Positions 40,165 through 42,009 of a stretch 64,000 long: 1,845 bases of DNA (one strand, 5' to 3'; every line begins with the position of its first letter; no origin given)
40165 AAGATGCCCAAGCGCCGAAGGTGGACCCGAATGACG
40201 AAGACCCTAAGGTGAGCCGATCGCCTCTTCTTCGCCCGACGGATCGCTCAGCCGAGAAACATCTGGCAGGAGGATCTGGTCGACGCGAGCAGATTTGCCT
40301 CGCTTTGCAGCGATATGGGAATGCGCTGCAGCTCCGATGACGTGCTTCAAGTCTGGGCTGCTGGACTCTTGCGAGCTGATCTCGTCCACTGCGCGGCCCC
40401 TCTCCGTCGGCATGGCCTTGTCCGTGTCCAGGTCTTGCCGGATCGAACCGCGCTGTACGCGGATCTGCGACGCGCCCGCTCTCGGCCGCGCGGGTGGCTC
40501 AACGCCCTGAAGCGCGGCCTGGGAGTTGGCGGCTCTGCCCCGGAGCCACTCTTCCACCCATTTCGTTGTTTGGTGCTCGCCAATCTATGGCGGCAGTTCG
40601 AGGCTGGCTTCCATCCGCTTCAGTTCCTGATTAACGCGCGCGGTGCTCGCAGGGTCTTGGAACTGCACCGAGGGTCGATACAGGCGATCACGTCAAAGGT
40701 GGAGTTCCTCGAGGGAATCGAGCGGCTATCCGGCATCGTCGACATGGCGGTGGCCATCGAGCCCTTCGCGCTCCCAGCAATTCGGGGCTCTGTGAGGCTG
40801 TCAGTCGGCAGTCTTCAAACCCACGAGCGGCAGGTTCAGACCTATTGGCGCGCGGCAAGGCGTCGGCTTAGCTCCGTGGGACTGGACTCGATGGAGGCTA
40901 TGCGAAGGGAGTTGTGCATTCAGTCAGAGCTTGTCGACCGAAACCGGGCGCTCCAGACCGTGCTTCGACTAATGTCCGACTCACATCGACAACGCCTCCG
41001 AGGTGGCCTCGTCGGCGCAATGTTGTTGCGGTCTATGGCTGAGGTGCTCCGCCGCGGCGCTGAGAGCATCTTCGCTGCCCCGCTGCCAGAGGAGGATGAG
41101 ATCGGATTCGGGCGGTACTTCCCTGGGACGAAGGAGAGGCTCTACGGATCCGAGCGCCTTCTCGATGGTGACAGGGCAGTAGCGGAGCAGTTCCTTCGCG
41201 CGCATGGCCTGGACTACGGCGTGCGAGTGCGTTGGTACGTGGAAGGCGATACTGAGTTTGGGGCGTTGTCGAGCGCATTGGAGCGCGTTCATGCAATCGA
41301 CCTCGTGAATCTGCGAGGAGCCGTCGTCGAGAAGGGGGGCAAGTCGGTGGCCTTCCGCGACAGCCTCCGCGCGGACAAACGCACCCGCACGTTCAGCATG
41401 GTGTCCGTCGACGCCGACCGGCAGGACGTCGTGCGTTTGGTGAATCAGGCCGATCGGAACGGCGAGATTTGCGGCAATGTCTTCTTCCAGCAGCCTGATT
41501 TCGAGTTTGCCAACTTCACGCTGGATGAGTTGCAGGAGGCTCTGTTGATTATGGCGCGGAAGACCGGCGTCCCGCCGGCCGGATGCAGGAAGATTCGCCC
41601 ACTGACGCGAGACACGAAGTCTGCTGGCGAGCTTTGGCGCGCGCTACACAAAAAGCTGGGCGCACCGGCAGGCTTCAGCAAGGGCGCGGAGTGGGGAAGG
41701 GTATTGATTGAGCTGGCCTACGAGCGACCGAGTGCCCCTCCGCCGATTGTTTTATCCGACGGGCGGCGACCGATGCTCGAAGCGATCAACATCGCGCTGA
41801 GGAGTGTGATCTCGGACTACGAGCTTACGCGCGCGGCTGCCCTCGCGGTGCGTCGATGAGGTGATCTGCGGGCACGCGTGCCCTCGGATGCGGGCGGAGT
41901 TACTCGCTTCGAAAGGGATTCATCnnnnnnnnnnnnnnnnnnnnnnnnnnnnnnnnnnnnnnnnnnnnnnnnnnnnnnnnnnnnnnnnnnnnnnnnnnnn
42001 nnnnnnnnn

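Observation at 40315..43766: Candidate three-gene anti-phage module: unknown TOPRIM-like protein, SIR2_2-family protein and a 2-TM membrane protein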

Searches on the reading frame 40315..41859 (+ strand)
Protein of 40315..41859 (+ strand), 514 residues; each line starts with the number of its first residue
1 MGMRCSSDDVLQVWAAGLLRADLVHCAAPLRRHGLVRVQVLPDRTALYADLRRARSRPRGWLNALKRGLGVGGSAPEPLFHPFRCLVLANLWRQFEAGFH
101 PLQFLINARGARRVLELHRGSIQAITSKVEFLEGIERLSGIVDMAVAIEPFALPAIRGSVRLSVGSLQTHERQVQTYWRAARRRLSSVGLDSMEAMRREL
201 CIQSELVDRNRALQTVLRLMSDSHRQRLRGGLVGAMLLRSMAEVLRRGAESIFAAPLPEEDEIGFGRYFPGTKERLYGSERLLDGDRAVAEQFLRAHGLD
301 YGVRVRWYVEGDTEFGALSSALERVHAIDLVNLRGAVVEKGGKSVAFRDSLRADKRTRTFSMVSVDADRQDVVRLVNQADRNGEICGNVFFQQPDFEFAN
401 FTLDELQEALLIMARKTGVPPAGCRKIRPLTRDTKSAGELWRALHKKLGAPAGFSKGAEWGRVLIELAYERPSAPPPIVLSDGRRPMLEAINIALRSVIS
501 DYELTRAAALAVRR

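Call 3: search_protein_families(library=pfam, proteins=[window:40315-41859:+], max_evalue=1)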
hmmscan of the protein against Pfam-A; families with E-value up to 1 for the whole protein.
window:40315-41859:+ (514 aa): 1 family
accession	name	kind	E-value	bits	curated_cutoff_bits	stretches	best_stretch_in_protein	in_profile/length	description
PF20469.4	OLD-like_TOPRIM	-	0.066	14.2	23.2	1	309-344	9-44/67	Overcoming lysogenization defect protein-like, TOPRIM domain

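Call 4: search_protein_families(library=padloc, proteins=[window:40315-41859:+], max_evalue=1)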
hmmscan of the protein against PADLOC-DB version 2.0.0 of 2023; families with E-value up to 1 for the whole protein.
window:40315-41859:+ (514 aa): 0 families

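Call 5: search_protein_families(library=ncbifam, proteins=[window:40315-41859:+], max_evalue=1)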
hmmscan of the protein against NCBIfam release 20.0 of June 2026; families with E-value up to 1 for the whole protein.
window:40315-41859:+ (514 aa): 1 family
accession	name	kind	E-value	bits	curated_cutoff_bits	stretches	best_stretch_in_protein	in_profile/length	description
NF010513.0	PRK13922.12-3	equivalog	0.12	11.7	380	1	160-235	65-138/305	rod shape-determining protein MreC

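Call 9: find_homologous_proteins(query=window:40315-41859:+)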
Query window:40315-41859:+ (514 aa): 91 proteins with E <= 0.001 among 8000 candidates.
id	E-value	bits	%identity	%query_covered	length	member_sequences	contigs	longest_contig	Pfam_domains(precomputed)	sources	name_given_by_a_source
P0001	1.4e-284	962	85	100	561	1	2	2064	-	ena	-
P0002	4.6e-276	934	83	100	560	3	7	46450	-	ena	-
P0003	1.8e-260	883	78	100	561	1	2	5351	-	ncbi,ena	-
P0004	3.4e-242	822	74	99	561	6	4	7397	-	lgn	-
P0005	2.7e-102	361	40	97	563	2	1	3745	-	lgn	-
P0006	3.0e-102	361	39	93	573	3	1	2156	-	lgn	-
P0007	3.3e-101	357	39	97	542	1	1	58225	-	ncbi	-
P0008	1.6e-98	348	39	96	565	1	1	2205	-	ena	-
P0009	9.0e-97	343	39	96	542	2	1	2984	-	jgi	jgi:hypothetical protein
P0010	1.6e-96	342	40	98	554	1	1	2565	-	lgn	-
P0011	2.2e-95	338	38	97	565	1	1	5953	-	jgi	-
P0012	2.8e-95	338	39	97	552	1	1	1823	-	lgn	-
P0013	2.4e-93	331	36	97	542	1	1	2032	-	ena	-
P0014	4.7e-93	330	39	97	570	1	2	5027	-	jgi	jgi:hypothetical protein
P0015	4.7e-91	324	44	80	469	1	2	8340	-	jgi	jgi:hypothetical protein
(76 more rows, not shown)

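Call 15: find_related_loci(query=A1, collection=genome_contigs, flank=8000)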
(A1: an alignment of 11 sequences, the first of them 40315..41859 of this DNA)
Query A1 (514 aa) in genome_contigs; peptide patterns used: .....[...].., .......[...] (x = any residue, [..] = any of these).
178 stretches matched a pattern; 57 encode a relative of the query (tblastn E <= 1e-3); 57 distinct loci.
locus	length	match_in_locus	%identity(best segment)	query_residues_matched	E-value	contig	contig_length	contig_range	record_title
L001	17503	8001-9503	36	5-506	2e-101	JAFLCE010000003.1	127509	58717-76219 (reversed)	MAG: Anaerolineae bacterium isolate UWPOB_ANAER1 gnl_X_MCALJHDA_3, whole genome shotgun sequence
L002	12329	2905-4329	38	34-508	6e-97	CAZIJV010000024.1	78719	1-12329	MAG TPA_asm: uncultured Syntrophobacter sp. isolate SRP239243_co1_430 genome assembly, contig: NODE_291_length_78719_cov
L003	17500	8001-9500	37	3-506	3e-92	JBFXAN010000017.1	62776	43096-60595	MAG: Dehalococcoidia bacterium isolate CA_2019_TPBS_23 NODE_3265_length_62776_cov_4.893901_TPBS, whole genome shotgun se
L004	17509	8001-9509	37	1-502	4e-87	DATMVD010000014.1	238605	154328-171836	MAG TPA_asm: Pyrinomonadaceae bacterium isolate SMAG_U13059 k141_458805, whole genome shotgun sequence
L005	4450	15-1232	37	93-502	2e-80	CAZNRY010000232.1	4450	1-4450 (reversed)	MAG TPA_asm: uncultured bacterium isolate SRP302447_co3_234 genome assembly, contig: NODE_60125_length_4450_cov_4.551763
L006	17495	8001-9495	41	2-506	6e-83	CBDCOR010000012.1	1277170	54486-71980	MAG: Acidobacteriota bacterium isolate 12027c94-f6f4-4eaf-a87d-71b3b0204df9 genome assembly, contig: contig_12, whole ge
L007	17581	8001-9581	34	5-507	7e-76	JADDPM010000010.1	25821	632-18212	MAG: Rubrobacter sp. isolate YB1_2 AB19_YB1_47_length_25920_cov_47, whole genome shotgun sequence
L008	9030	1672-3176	43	2-502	5e-76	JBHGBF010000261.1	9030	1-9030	MAG: Acidobacteriota bacterium isolate SBS.BIN.3 SBSBIN3_contig_261, whole genome shotgun sequence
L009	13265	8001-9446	35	6-489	4e-86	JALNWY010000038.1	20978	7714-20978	MAG: Deltaproteobacteria bacterium isolate SO_2016_LW2 bin 6 scaffold04635_LW138R_2016, whole genome shotgun sequence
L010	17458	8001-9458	33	13-502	3e-74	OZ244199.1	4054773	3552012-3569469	MAG: Rhodospirillales bacterium isolate b62f0680-0fe0-4926-8eb0-2c82df9b57f3 genome assembly, chromosome: 1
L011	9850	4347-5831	33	5-502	3e-73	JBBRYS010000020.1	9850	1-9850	MAG: Pyrinomonadales bacterium isolate La5_metabat2.134 La5_metabat2.134_K_3093513_L_9850_cov_23.5016, whole genome shot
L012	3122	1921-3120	36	2-399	2e-71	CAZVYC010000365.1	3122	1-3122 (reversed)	MAG TPA_asm: uncultured Rhodospirillales bacterium isolate SRP272529_co1_247 genome assembly, contig: NODE_68510_length_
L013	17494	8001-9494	39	9-506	9e-105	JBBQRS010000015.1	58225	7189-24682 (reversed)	MAG: Anaerolineae bacterium isolate Co_metawrap_1702 Cmw_1702_k141_13114689_length_58225_cov_20.9986, whole genome shotg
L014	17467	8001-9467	31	6-497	4e-67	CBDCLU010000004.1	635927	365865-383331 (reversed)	MAG: Burkholderiaceae bacterium isolate 3c42630a-7503-4aa3-b021-1f34c434a685 genome assembly, contig: contig_4, whole ge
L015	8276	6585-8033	34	21-502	2e-62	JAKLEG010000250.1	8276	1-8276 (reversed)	MAG: Myxococcota bacterium isolate RA.bin128 RA.bin128_250, whole genome shotgun sequence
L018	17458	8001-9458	31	7-509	2e-57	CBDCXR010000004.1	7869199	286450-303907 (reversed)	MAG: Planctomycetota bacterium isolate 4b603351-8a71-4708-9f49-a82285727c68 genome assembly, contig: contig_4, whole gen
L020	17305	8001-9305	30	59-506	1e-50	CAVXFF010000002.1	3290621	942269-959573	MAG: Terriglobia bacterium isolate MFD02416.bin.1.115 genome assembly, contig: contig_45140, whole genome shotgun sequen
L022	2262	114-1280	32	99-507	1e-49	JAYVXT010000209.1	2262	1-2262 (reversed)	MAG: Bryobacterales bacterium isolate GL85_DN_metabinner_10 GL85_DN_metabinner_10_208, whole genome shotgun sequence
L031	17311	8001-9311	29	66-506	9e-44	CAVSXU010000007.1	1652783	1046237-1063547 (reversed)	MAG: Terriglobia bacterium isolate MFD05521.bin.2.210 genome assembly, contig: contig_38408, whole genome shotgun sequen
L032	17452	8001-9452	28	17-507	1e-43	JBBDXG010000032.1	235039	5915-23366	MAG: Fimbriimonadaceae bacterium isolate LejiaD_64_17 Lejia_D_84_length_235039_cov_15, whole genome shotgun sequence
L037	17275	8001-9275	31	59-506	9e-42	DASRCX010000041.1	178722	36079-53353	MAG TPA_asm: Terriglobia bacterium isolate SMAG_U9964 k141_165879, whole genome shotgun sequence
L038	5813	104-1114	34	169-506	8e-42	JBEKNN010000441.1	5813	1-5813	MAG: Bryobacteraceae bacterium isolate SPRUCE 418 SPRUCE_418_441, whole genome shotgun sequence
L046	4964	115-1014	33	194-504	1e-35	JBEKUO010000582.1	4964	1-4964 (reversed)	MAG: Bryobacteraceae bacterium isolate SPRUCE 583 SPRUCE_583_582, whole genome shotgun sequence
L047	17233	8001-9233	28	99-506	2e-35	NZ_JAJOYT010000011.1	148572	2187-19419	Rheinheimera faecalis strain YR1 11, whole genome shotgun sequence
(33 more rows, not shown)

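Call 39: search_solved_structures(query=A2, max_evalue=10, show_alignments=2)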
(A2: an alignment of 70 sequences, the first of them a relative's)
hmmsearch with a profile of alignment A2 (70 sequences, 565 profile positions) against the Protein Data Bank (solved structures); distinct sequences matched with E-value up to 10: 2.
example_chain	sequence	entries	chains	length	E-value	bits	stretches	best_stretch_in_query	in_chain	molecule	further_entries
7obn_A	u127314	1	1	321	1.1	10.9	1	180-252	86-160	DNA ligase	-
6c6l_N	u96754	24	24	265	4.9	8.8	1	394-448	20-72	V0 assembly protein 1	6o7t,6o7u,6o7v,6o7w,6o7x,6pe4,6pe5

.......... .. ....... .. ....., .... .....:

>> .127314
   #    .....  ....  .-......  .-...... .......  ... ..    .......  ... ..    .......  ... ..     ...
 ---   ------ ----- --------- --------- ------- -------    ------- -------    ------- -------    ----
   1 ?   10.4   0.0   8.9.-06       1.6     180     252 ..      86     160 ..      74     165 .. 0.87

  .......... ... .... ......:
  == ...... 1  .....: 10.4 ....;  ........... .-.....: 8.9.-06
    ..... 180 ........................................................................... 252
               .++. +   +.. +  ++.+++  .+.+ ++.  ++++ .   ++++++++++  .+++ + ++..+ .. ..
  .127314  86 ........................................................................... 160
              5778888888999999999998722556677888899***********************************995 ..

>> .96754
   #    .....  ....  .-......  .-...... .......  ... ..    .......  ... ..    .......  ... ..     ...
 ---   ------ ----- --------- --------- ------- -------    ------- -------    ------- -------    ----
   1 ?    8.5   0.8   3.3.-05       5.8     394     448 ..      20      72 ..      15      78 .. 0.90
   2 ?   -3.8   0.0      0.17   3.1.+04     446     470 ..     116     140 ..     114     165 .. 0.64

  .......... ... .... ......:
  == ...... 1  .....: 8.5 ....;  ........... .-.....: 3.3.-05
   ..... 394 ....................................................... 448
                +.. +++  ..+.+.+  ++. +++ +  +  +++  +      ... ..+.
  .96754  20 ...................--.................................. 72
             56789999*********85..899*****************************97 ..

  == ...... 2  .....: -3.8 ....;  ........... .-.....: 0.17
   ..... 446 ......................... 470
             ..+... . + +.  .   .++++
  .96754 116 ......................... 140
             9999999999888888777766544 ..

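Call 40: search_protein_families(library=pfam, alignment_id=A2, max_evalue=1)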
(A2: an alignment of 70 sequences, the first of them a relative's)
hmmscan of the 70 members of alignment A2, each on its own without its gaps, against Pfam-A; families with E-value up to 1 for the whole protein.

A. member 1, P0002 (560 aa): 1 family
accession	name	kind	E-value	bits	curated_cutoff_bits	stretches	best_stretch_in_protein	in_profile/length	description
PF20469.4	OLD-like_TOPRIM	-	0.13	13.3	23.2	1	349-384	9-44/67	Overcoming lysogenization defect protein-like, TOPRIM domain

B. families by the number of members that match (of 70 scanned): 27 families (the first 25 are shown)
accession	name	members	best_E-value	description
PF20469.4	OLD-like_TOPRIM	5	0.066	Overcoming lysogenization defect protein-like, TOPRIM domain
PF12367.13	PFO_beta_C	2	0.027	Pyruvate ferredoxin oxidoreductase beta subunit C terminal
PF21171.3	PDE12-like_N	2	0.098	2',5'-phosphodiesterase 12-like, N-terminal domain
PF20616.4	Caps_syn_GfcC_N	2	0.15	Capsule biosynthesis GfcC, N-terminal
PF01596.23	Methyltransf_3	1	0.017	O-methyltransferase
PF04348.19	LppC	1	0.055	LppC putative lipoprotein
PF00300.27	His_Phos_1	1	0.059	Histidine phosphatase superfamily (branch 1)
PF15578.11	DUF4662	1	0.062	Domain of unknown function (DUF4662)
PF22900.2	UCH_UBL1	1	0.07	Ubiquitin carboxyl-terminal hydrolases, Ubiquitin-like 1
PF11271.13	PorA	1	0.075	Porin PorA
PF08393.18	DHC_N2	1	0.08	Dynein heavy chain, N-terminal region 2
PF03429.18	MSP1b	1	0.081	Major surface protein 1B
PF13228.11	DUF4037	1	0.084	Domain of unknown function (DUF4037)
PF08571.15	Yos1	1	0.1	Yos1-like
PF22763.1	NrS1-1_pol-like_HBD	1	0.12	NrS-1 polymerase HBD domain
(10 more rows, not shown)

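Call 41: predict_structure(alignment_id=A2)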
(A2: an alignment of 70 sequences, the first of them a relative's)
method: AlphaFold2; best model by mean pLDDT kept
length: 560 residues; sequences in the alignment: 70
mean_pLDDT: 89.2   pTM: 0.77
mean pLDDT of the five models: 89.2, 88.9, 88.8, 88.8, 87.5
residues with pLDDT >= 90: 341; 70-90: 188; 50-70: 27; < 50: 4
segments of 3 or more residues with pLDDT < 50: none
pLDDT, mean of each block of 10 residues (from residue 1): 83 92 91 97 93 93 94 94 96 91 71 79 97 85 85 89 93 96 97 92 84 95 96 97 93 91 91 96 98 96 88 88 88 83 88 93 88 68 72 91 92 90 92 92 94 84 74 91 77 86 95 90 92 89 87 79
secondary structure, 60 per line:
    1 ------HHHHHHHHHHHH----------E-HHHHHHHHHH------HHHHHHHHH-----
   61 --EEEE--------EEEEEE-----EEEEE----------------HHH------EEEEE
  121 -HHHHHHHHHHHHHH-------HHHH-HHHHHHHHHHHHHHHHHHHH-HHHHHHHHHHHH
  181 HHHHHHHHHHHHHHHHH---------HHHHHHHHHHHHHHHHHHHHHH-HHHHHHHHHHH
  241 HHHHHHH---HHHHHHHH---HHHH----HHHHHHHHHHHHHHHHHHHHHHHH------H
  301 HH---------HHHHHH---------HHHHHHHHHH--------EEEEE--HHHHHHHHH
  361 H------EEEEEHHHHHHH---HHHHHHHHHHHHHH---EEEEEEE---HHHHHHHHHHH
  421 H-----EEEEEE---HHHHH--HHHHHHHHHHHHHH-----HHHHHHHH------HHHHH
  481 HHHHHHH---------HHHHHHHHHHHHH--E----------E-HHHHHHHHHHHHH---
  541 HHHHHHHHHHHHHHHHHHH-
elements in order: H7-18 H31-40 H47-55 E63-66 E75-80 E86-90 E116-120 H122-135 H143-146 H148-167 H169-197 H207-228 H230-247 H251-258 H262-265 H270-293 H312-317 H327-336 E345-349 H352-361 E368-372 H373-379 H383-396 E400-406 H410-421 E427-432 H436-440 H443-456 H462-469 H476-487 H497-509 H525-537 H541-559

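Call 49: fold_search(model_id=the predicted structure, library=pdb)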
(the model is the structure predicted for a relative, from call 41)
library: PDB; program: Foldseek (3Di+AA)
matches with E <= 10: 473; with E <= 0.001: 0
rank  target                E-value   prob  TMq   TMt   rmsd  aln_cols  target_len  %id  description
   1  6njw                  3.1e-02  0.97  0.18  0.40   9.3       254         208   17  C-terminal region of the Xanthomonas campestris pv. campestris OLD protein phased with platinum (released 2019-08-07)
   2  3pvs_C                1.8e-01  0.28  0.13  0.16  16.3       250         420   13  Structure and biochemical activities of Escherichia coli MgsA (released 2011-02-02)
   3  3pvs_B                1.8e-01  0.23  0.13  0.16  17.5       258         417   13  Structure and biochemical activities of Escherichia coli MgsA (released 2011-02-02)
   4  8oxt_AAA              1.9e-01  0.33  0.14  0.23  14.5       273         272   16  CRYSTAL STRUCTURE OF THE COFACTOR-DEVOID 1-H-3-HYDROXY-4- OXOQUINALDINE 2,4-DIOXYGENASE (HOD) H251A VARIANT COMPLEXE (released 2024-01-17)
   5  3n6v_C                2.0e-01  0.51  0.14  0.20  13.9       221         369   15  Structure of the GluA2 NTD-dimer interface mutant, T78A (released 2011-03-09)
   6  3qmv_B                3.0e-01  0.35  0.13  0.24  11.8       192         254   14  RedJ-Thioesterase from the Prodiginine biosynthetic pathway in Streptomyces coelicolor (released 2011-05-04)
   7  8cnz_C                3.0e-01  0.11  0.08  0.14  18.1       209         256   10  mmLarE-[4Fe-4S] phased by Fe-SAD (released 2024-01-31)
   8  3ipr_B                3.1e-01  0.57  0.13  0.38  13.7       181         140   14  Crystal structure of the Enterococcus faecalis gluconate specific EIIA phosphotransferase system component (released 2009-09-15)
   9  4u5c_B                4.0e-01  0.38  0.14  0.11  13.8       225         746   16  Crystal structure of GluA2, con-ikot-ikot snail toxin, partial agonist FW and postitive modulator (R,R)-2b complex (released 2014-08-13)
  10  8fex_A                4.4e-01  0.21  0.11  0.14  17.5       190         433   13  Inactivate state of Maribacter polysiphoniae Argonuate (short pAgo system) (released 2023-08-23)
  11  1pv4_B                4.4e-01  0.18  0.13  0.18  15.7       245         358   10  X-ray crystal structure of the Rho transcription termination factor in complex with single stranded DNA (released 2003-07-22)
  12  8cnz_A                4.4e-01  0.10  0.08  0.14  17.4       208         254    9  mmLarE-[4Fe-4S] phased by Fe-SAD (released 2024-01-31)
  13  4l85_A                5.1e-01  0.30  0.11  0.34   9.5       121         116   13  Crystal structure of receiver domain of KdpE D52A mutant from E. coli (released 2014-02-19)
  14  4u2q_D                5.1e-01  0.25  0.14  0.11  13.3       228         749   17  Full-length AMPA subtype ionotropic glutamate receptor GluA2 in complex with partial agonist kainate (released 2014-08-20)
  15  8w8d_F                5.3e-01  0.14  0.12  0.15  16.9       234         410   12  Structural mechanism of inhibition of the Rho transcription termination factor by Rof (released 2024-05-01)
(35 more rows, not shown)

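Call 50: search_dna_similar(query=P0002, collection=plasmids, mode=protein, max_evalue=0.001)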
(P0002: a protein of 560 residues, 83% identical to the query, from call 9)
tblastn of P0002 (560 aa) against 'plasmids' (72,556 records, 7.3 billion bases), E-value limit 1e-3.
Records with a match: 1; places in all: 1; records where one place covers at least 80% of the query: 0.
Best place of each record, by identity: <60% 1.
By first word of the organism name: Ideonella 1.
By predicted mobility (MOB-suite, as given by PLSDB): non-mobilizable 1.
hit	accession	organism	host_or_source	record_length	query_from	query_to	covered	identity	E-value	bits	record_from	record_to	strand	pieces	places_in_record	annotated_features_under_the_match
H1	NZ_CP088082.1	Ideonella dechloratans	Cell culture,Activated sludge, ...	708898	25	447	76%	34.0%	2e-64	235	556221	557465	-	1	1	hypothetical protein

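Call 52: get_annotated_region(hit=H1, flank=9000)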
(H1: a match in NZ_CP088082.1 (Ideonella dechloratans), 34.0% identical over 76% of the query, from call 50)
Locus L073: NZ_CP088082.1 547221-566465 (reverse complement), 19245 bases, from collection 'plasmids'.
description: Ideonella dechloratans strain CCUG 30977 plasmid unnamed1, complete sequence
organism: Ideonella dechloratans (NCBI taxid 36863)
taxonomy: Bacteria; Pseudomonadota; Betaproteobacteria; Burkholderiales; Sphaerotilaceae; Ideonella; Ideonella dechloratans
host: -; source: Cell culture,Activated sludge, wastewater treatment plant; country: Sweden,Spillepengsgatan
typing (MOB-suite, as given by PLSDB): non-mobilizable
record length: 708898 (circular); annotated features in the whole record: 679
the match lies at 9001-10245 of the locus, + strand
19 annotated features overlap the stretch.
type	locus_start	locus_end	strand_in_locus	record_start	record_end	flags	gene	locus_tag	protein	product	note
CDS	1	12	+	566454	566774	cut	avd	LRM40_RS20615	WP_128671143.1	diversity-generating retroelement protein Avd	-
CDS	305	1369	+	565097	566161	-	-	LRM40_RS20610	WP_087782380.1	RNA-directed DNA polymerase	-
CDS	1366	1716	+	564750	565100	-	avd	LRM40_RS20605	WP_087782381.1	diversity-generating retroelement protein Avd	-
CDS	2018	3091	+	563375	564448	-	-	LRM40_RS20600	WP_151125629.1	reverse transcriptase domain-containing protein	-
CDS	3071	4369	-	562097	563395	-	-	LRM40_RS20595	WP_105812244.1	integrase arm-type DNA-binding domain-containing protein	-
CDS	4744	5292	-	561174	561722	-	-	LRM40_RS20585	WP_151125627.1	hypothetical protein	-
CDS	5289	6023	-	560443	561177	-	-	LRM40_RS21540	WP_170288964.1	methyl-accepting chemotaxis protein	GO:0007165 - signal transduction [Evidence IEA]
CDS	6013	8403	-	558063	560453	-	-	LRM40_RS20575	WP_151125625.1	Hpt domain-containing protein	GO:0000160 - phosphorelay signal transduction system [Evidence IEA]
CDS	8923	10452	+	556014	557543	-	-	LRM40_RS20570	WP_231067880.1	hypothetical protein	-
CDS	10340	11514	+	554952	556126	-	-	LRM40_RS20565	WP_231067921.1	IS3 family transposase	-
CDS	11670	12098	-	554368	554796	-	-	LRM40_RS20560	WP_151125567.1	hypothetical protein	-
CDS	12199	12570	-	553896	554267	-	-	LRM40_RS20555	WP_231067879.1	DUF1345 domain-containing protein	-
CDS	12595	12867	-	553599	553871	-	-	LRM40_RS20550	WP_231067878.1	DUF1345 domain-containing protein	-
CDS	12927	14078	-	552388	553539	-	-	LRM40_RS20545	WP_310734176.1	PLP-dependent aminotransferase family protein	-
CDS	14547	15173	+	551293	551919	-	-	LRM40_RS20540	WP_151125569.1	FMN-binding negative transcriptional regulator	-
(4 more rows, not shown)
